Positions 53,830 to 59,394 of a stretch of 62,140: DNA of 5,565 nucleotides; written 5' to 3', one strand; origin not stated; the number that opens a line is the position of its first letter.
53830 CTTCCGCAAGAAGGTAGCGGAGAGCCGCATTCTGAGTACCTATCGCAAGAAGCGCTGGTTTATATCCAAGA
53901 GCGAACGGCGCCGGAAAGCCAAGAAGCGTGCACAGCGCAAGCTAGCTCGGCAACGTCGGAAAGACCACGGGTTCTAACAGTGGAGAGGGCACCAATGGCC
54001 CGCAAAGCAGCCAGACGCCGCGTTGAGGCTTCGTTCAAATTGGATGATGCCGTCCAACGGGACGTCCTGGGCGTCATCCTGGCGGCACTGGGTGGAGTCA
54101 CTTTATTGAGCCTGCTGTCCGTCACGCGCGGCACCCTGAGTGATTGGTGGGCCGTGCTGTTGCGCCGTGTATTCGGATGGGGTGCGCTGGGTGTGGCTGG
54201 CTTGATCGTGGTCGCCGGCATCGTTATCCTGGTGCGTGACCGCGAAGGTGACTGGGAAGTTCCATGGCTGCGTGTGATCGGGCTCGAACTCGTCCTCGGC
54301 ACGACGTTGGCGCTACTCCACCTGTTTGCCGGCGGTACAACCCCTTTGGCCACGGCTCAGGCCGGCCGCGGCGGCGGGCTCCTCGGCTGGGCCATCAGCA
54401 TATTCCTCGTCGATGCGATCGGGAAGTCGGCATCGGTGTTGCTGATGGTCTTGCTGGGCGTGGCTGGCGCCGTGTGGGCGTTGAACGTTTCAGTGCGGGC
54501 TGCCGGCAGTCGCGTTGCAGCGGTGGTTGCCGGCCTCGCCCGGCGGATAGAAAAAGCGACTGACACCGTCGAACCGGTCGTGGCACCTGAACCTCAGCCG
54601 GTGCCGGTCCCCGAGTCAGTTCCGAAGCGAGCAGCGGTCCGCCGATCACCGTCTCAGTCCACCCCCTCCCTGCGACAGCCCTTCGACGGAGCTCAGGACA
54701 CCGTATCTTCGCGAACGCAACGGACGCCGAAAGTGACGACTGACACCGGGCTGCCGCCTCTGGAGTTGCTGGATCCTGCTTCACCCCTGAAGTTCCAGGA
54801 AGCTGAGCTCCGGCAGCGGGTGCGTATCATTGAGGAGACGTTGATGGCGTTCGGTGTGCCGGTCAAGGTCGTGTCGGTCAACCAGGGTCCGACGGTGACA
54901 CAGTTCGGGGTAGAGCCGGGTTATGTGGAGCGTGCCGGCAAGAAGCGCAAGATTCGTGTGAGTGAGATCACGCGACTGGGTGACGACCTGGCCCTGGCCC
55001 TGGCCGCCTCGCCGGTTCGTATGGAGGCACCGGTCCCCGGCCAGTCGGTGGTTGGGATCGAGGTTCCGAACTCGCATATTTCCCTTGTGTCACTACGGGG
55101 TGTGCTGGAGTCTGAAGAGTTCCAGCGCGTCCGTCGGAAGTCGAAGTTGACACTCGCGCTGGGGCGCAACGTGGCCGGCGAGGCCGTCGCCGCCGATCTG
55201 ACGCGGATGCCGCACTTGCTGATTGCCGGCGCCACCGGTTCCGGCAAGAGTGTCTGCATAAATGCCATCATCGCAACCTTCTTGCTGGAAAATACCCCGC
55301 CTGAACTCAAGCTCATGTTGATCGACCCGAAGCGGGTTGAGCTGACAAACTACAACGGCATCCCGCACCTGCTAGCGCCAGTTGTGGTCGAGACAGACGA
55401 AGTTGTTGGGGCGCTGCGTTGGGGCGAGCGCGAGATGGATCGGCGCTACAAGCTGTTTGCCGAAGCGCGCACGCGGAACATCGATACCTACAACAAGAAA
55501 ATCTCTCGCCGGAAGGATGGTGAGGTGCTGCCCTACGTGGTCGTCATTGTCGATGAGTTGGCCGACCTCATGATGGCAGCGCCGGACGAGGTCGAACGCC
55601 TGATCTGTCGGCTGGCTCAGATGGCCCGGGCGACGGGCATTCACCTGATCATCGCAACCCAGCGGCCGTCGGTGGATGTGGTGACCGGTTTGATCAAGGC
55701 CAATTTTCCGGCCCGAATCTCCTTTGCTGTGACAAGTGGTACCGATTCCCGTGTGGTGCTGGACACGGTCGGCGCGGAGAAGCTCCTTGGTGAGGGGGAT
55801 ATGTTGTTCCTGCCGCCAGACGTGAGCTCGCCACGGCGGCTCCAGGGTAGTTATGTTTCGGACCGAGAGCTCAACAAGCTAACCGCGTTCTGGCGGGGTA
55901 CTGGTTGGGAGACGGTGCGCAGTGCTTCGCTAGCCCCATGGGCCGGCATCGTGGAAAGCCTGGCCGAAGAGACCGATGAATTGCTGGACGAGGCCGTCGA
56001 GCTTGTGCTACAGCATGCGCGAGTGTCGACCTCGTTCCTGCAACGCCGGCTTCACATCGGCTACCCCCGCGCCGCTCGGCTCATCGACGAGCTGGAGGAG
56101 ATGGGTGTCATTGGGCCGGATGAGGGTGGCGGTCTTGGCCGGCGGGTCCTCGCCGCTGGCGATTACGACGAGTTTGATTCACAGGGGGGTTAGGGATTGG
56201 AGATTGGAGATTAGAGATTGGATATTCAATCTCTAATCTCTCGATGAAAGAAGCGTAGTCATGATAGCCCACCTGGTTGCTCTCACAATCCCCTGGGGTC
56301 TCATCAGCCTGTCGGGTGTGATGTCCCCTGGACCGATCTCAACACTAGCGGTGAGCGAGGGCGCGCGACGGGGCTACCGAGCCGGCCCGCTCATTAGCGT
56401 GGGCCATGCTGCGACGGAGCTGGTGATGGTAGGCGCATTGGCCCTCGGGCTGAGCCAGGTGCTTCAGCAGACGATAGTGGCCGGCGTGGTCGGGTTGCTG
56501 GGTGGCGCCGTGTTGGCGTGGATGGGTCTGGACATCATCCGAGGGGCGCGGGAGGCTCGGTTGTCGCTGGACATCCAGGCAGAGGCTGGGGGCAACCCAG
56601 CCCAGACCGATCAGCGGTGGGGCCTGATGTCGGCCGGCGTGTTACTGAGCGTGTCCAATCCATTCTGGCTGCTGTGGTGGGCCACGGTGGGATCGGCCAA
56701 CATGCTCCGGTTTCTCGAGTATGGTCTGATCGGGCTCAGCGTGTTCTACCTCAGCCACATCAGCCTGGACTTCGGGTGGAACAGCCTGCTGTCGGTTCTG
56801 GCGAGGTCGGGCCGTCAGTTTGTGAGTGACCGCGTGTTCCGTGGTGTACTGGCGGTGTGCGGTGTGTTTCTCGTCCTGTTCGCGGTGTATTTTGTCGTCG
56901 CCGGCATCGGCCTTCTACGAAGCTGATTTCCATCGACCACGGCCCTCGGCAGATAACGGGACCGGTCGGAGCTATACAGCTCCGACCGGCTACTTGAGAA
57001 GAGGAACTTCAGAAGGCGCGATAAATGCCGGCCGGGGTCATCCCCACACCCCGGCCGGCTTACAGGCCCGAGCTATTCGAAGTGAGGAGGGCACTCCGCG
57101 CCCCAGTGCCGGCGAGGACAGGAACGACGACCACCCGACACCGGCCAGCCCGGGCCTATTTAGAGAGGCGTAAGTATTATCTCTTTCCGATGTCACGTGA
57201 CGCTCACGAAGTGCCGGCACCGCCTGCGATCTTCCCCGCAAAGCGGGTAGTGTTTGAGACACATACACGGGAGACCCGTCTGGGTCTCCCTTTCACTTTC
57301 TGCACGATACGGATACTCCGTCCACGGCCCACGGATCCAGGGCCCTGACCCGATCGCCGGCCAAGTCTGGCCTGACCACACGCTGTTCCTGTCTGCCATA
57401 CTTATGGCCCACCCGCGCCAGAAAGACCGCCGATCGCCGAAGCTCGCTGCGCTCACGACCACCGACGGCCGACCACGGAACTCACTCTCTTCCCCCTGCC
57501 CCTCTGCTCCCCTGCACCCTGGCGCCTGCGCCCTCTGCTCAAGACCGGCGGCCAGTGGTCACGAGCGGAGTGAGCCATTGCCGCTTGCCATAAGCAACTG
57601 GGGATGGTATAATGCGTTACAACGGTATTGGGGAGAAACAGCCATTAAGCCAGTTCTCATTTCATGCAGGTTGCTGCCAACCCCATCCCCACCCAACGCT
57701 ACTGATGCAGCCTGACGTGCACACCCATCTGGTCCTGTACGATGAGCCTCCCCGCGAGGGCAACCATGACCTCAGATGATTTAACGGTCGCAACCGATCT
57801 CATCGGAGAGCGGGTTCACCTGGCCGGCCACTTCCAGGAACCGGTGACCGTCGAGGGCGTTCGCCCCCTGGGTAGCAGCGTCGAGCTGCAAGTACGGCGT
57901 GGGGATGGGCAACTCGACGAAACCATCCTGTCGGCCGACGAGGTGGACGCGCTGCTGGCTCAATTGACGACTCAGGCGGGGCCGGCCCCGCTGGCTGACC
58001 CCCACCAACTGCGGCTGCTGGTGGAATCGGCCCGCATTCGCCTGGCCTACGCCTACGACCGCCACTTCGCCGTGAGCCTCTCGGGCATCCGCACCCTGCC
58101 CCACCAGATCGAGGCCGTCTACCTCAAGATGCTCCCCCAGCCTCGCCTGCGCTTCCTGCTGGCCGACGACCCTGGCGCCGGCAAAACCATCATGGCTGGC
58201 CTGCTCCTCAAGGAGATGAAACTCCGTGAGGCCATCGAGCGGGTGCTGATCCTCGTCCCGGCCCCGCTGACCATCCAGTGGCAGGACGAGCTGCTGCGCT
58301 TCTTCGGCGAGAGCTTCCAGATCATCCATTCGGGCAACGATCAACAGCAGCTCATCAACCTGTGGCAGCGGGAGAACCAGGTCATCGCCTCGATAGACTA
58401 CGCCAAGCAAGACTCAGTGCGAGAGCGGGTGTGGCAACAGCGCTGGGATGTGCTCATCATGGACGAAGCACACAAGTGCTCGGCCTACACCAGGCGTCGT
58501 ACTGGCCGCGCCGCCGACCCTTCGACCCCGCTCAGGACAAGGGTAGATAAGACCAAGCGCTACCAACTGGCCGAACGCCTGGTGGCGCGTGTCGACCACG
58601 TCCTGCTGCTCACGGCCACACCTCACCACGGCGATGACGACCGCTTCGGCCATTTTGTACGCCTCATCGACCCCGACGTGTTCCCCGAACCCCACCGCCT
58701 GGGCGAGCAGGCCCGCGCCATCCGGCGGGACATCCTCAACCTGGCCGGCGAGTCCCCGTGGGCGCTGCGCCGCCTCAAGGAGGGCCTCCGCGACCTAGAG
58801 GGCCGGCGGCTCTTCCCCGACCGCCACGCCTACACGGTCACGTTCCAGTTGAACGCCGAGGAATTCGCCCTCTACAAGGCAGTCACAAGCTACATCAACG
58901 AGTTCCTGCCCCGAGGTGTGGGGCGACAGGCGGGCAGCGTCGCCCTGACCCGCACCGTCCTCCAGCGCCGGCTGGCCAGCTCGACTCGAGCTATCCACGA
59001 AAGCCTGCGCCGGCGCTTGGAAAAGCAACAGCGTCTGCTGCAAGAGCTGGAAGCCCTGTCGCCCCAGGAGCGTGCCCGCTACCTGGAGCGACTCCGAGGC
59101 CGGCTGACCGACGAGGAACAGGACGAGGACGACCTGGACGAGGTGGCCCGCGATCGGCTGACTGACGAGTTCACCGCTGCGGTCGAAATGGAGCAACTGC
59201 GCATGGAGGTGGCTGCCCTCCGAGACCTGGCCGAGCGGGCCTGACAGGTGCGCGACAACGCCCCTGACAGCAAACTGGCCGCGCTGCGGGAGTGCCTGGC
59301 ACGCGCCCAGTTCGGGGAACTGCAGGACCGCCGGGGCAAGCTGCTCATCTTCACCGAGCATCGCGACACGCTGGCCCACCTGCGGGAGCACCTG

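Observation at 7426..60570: More than 20 loci carry hairpin or array elements built from degenerate tandem short units (mostly 7 nt), in at least nine unrelated sequence families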

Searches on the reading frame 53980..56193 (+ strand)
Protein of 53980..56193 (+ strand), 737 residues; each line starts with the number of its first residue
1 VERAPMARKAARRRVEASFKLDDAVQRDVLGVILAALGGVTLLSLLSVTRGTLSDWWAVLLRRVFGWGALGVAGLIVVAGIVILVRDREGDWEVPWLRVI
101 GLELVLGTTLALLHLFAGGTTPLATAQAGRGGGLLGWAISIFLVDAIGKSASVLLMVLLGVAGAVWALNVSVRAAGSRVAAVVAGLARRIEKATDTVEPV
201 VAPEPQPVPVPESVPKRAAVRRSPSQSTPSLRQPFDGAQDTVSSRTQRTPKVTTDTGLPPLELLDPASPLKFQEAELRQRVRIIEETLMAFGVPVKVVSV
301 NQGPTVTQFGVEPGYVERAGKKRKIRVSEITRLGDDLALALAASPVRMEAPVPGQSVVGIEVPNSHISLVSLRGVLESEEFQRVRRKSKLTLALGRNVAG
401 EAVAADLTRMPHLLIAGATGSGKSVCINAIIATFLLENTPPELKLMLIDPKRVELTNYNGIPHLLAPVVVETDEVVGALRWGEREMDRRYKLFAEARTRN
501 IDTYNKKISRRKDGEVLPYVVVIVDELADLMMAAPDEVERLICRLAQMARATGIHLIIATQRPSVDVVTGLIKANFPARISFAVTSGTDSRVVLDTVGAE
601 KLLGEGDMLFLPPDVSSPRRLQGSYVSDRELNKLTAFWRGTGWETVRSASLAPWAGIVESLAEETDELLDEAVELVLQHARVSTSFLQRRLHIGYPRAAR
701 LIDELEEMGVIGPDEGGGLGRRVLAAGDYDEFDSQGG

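Call 11: search_protein_families(library=pfam, proteins=[window:53980-56193:+])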
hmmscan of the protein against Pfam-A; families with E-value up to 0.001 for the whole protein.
window:53980-56193:+ (737 aa): 6 families
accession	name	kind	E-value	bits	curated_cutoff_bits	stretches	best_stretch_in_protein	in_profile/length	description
PF01580.24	FtsK_SpoIIIE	-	2.7e-62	210.5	24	1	372-565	2-221/221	FtsK/SpoIIIE family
PF17854.6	FtsK_alpha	-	3.4e-26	91.8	22.9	1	258-364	1-101/101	FtsK alpha domain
PF09397.16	FtsK_gamma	-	2.8e-23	81.8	30.6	1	663-724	1-61/63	Ftsk gamma domain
PF13491.11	FtsK_4TM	-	5.5e-06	26.6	23.1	1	56-176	53-167/171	4TM region of DNA translocase FtsK/SpoIIIE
PF20703.3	nSTAND1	-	1.4e-05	25.4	27.1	1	394-560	17-159/379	Novel STAND NTPase 1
PF12846.13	AAA_10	-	0.00014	21.5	27.5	1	397-452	8-59/362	AAA-like domain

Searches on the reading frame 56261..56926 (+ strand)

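Call 11: search_protein_families(library=pfam, proteins=[window:56261-56926:+])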
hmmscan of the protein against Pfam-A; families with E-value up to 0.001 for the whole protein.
window:56261-56926:+ (221 aa): 1 family
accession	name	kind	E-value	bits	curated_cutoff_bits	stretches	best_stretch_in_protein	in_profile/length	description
PF01810.24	LysE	-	7.9e-36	123.8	25.6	1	17-214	1-192/193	LysE type translocator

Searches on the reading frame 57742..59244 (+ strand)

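Call 11: search_protein_families(library=pfam, proteins=[window:57742-59244:+])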
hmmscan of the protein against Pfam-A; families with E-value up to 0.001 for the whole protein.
window:57742-59244:+ (500 aa): 3 families
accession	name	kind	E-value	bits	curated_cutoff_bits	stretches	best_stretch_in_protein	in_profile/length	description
PF00176.29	SNF2-rel_dom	-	8e-16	58.4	24.9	1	136-246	18-137/290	SNF2-related domain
PF04851.21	ResIII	-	6.5e-13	49.3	22.5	1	119-294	5-162/164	Type III restriction enzyme, res subunit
PF00270.35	DEAD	-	3.5e-06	27.3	26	1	137-257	16-140/167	DEAD/DEAH box helicase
